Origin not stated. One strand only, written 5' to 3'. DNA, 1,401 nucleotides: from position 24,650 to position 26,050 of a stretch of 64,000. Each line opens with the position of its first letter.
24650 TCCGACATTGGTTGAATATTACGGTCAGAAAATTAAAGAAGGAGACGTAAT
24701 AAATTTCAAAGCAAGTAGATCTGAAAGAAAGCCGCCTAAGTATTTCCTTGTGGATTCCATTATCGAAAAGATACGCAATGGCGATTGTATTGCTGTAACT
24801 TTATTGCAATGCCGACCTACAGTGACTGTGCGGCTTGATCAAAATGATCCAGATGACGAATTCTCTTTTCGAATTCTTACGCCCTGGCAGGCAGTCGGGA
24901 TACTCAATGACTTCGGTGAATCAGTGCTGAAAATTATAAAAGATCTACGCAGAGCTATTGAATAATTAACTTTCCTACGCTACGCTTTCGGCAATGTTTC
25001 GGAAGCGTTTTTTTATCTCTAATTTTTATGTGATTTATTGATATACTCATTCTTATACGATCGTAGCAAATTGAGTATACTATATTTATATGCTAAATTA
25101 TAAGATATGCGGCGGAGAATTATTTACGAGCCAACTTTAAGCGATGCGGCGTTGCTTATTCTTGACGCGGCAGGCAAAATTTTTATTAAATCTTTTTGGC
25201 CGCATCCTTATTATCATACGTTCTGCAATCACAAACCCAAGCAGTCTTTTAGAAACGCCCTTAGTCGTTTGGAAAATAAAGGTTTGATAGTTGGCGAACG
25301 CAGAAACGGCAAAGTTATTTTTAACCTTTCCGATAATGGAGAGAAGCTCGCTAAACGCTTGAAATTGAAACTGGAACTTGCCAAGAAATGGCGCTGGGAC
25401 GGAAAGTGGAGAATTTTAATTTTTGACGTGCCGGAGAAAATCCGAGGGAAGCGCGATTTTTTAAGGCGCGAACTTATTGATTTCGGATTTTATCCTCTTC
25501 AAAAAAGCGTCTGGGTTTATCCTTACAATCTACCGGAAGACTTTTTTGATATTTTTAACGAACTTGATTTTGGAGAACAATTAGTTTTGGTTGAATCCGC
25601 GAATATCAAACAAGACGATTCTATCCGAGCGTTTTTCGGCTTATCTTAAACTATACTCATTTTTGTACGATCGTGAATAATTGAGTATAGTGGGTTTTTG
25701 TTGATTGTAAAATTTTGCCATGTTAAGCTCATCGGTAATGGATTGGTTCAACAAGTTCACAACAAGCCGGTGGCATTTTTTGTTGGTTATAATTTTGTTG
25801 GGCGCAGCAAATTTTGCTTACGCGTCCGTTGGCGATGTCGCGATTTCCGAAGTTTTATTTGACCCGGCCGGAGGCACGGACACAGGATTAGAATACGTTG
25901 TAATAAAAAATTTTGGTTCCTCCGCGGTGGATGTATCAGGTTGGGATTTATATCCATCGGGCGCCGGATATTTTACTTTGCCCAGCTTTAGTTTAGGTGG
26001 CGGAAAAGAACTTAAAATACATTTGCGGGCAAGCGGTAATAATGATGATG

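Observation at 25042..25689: PaaX-like regulator bracketed by two copies of a 38-bp nested palindromic operator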

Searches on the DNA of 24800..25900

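Call 47: search_rna_families(source=window, start=24800, end=25900, threshold=evalue, max_evalue=1)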
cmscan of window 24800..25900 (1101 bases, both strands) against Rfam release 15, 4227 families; matches with E-value up to 1: 1.
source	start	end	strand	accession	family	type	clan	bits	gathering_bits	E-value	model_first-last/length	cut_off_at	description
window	24953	25016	+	RF02676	Esr41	Gene; sRNA;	-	23.5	102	0.067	1-74/74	no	Enterohemorrhagic E. coli sRNA 41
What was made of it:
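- On Known structured RNA family (Rfam): The only hit in 24800-25900 is a sub-threshold match at 24953-25016, which is the terminator (call 47).
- No Rfam family matches (call 47).
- Tried and rejected: Known RNA family: no match (call 47).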
